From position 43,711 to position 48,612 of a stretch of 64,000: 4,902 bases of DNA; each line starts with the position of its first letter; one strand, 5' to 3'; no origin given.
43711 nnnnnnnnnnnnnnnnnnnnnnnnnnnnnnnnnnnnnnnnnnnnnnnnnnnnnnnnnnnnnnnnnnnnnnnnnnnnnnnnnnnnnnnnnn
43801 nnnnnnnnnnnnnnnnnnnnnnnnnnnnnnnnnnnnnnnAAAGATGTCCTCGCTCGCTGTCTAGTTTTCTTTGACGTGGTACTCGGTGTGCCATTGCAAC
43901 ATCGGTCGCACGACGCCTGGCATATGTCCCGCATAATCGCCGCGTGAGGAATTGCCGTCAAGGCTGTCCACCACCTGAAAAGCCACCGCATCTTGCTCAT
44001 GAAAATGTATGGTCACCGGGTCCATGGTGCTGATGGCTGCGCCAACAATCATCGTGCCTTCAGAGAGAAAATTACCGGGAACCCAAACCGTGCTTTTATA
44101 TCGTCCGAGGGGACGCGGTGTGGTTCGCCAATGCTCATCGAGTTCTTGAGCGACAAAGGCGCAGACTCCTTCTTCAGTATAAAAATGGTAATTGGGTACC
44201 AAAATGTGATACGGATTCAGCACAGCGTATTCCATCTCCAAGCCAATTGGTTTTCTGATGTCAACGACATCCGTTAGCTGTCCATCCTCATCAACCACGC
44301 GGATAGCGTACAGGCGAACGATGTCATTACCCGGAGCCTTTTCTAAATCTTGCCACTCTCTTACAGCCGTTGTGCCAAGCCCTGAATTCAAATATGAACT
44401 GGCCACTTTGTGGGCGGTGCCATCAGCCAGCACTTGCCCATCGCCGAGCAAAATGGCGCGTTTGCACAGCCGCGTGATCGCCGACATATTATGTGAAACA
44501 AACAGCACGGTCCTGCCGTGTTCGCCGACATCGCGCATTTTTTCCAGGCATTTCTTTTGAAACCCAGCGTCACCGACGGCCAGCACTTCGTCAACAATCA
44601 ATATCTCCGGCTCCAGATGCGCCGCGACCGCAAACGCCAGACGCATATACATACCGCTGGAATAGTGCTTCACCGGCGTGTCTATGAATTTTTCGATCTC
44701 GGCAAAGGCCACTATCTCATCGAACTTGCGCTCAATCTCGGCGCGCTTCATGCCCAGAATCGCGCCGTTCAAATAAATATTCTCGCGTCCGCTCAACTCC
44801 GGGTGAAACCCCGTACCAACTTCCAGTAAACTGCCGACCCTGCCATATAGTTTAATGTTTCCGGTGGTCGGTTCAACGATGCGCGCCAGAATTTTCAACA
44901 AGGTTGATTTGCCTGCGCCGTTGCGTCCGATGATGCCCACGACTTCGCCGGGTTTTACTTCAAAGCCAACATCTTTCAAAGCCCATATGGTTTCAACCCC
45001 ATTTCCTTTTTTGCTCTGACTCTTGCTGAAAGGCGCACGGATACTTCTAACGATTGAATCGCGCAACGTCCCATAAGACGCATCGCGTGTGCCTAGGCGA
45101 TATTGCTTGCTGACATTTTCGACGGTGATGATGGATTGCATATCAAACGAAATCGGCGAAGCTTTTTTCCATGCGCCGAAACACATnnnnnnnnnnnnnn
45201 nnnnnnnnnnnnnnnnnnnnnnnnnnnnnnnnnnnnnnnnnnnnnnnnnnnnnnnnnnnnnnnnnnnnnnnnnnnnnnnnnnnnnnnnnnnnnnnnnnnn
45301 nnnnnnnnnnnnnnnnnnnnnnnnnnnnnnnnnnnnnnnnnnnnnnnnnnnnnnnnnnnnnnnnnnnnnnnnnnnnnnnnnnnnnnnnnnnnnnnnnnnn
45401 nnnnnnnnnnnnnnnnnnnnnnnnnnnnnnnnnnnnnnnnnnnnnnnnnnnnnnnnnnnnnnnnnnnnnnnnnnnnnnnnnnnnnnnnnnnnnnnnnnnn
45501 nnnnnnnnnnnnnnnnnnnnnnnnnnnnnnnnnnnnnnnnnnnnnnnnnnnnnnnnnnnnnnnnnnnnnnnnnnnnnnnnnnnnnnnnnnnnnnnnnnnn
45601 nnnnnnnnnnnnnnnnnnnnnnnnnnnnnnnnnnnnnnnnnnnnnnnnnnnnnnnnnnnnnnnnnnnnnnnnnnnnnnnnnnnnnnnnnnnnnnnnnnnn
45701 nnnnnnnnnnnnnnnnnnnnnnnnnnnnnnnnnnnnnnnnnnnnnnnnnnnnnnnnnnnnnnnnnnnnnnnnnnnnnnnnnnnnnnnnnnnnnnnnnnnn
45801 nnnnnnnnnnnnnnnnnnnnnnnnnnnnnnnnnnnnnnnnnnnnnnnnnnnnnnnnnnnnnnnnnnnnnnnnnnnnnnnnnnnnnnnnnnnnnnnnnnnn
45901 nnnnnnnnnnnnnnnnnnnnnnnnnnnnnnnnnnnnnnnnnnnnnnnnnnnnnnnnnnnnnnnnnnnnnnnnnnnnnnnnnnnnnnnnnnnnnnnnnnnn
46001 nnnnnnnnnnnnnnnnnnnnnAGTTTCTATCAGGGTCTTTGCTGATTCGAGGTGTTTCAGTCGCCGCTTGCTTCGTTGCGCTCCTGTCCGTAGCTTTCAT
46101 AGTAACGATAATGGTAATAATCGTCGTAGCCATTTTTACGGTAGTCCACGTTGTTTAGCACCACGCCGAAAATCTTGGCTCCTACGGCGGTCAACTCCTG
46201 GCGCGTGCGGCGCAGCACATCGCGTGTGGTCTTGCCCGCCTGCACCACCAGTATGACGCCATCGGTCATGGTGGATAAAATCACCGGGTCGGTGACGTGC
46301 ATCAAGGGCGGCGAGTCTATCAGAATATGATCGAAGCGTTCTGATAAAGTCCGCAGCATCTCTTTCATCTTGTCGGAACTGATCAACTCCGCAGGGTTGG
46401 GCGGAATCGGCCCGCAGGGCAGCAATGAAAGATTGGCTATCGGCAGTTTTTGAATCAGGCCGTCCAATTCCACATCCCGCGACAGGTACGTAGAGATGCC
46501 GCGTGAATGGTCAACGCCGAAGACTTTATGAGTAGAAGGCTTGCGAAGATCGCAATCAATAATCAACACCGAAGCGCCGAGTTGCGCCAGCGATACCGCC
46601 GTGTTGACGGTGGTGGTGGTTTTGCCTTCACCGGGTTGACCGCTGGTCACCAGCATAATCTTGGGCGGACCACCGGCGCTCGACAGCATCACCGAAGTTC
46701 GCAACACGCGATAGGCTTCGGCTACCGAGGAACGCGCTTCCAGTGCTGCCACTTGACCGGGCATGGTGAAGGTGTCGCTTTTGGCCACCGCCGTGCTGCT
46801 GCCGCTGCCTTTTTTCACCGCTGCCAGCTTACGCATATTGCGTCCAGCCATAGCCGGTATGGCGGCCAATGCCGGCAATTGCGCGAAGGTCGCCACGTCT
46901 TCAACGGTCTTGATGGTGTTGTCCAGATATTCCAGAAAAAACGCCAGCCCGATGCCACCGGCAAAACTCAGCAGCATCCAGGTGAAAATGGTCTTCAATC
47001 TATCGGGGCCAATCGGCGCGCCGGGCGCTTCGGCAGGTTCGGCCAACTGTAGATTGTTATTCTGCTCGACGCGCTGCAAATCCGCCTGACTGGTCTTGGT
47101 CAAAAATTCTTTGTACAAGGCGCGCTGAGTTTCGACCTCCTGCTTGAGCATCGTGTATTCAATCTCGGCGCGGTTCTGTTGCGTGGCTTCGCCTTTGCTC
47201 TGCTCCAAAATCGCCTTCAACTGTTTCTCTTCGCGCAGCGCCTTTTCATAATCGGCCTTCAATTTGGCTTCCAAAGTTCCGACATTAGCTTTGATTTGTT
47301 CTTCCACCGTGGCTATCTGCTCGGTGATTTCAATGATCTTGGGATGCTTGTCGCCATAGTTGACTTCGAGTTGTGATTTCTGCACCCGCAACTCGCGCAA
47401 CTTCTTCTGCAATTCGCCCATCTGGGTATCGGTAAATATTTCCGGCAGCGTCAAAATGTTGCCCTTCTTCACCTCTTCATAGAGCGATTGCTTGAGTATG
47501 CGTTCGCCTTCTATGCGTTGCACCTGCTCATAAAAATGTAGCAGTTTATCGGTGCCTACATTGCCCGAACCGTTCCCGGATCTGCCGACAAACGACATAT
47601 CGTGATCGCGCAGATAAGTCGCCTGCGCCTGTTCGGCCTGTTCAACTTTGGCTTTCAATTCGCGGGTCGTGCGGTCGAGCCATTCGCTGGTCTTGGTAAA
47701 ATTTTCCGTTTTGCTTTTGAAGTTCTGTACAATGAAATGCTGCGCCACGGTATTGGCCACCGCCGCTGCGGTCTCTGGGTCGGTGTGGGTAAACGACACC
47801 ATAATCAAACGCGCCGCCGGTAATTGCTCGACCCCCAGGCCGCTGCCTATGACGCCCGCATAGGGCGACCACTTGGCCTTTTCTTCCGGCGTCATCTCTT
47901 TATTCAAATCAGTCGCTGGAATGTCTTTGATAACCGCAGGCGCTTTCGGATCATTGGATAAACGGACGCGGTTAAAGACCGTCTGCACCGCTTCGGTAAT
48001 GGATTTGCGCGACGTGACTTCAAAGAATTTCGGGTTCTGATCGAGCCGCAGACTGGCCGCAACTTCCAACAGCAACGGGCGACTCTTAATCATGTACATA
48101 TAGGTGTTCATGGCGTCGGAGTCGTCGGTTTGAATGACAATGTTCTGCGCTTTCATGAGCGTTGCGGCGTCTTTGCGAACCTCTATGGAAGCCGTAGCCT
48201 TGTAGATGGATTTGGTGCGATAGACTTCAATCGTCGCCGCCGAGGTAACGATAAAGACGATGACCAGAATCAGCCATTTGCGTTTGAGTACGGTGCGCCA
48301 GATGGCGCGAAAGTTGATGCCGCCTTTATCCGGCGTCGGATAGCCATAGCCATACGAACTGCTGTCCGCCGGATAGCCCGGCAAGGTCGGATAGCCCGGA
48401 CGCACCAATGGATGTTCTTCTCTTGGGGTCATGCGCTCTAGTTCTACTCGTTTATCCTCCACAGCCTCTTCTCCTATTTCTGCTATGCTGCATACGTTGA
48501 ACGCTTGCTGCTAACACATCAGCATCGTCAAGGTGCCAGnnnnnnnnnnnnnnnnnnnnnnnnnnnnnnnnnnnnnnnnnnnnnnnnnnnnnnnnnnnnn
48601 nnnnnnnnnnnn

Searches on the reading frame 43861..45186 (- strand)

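Call 40: search_protein_families(library=pfam, proteins=[window:43861-45186:-], max_evalue=0.0001)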
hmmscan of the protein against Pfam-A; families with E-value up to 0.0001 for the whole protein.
window:43861-45186:- (441 aa): 2 families
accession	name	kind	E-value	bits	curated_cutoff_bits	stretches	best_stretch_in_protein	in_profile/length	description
PF00005.33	ABC_tran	-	5.6e-23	82.5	25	1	70-201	1-135/137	ABC transporter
PF13304.12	AAA_21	-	2.4e-05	25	27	0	83-103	2-22/304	AAA domain, putative AbiEii toxin, Type IV TA system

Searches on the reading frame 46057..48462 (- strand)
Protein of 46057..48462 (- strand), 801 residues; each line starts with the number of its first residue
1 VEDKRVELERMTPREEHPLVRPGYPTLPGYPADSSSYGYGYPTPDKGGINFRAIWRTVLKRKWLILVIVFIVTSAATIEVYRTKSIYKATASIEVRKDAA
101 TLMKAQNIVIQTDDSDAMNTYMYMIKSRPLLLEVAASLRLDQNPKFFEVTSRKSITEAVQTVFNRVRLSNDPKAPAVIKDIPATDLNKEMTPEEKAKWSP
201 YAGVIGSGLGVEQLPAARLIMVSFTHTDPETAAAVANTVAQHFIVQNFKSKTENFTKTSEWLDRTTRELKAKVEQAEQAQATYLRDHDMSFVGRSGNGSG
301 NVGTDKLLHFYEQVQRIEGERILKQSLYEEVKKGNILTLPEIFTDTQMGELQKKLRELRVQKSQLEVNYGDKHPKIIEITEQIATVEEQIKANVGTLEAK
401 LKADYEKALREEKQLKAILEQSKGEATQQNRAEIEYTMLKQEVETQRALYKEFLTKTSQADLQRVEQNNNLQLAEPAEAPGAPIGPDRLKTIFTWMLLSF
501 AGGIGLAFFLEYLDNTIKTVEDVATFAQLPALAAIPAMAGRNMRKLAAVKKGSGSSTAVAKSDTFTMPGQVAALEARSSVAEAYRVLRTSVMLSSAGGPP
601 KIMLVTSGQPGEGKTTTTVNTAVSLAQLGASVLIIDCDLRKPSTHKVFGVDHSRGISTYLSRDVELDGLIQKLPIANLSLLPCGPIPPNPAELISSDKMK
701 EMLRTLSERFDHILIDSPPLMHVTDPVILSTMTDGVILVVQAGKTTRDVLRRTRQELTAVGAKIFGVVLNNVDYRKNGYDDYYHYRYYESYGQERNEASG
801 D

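Call 40: search_protein_families(library=pfam, proteins=[window:46057-48462:-], max_evalue=0.0001)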
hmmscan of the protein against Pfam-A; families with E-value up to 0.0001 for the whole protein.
window:46057-48462:- (801 aa): 8 families
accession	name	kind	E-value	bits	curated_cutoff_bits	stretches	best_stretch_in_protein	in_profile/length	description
PF13614.12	AAA_31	-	1.4e-14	54.8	27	1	602-744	3-151/177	AAA domain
PF10609.15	ParA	-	1.1e-11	45.1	27.1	1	601-772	4-175/246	NUBPL iron-transfer P-loop NTPase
PF01656.29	CbiA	-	6.6e-11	42.7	25.4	1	604-777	2-90/125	CobQ/CobB/MinD/ParA nucleotide binding domain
PF02706.20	Wzz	-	1.5e-08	35.2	25.5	1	49-137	3-90/91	Chain length determinant protein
PF09140.17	MipZ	-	5.4e-07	29.6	20.7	1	603-719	3-109/262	ATPase MipZ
PF13807.11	GNVR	-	1.2e-05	25.6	27.7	1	437-509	7-79/82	G-rich domain on putative tyrosine kinase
PF00142.24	Fer4_NifH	-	6.6e-05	22.9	25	0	607-652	6-51/271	4Fe-4S iron sulfur cluster binding proteins, NifH/frxC family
PF06564.18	CBP_BcsQ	-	9.5e-05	22.5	21.3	0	609-751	10-156/234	Cellulose biosynthesis protein BcsQ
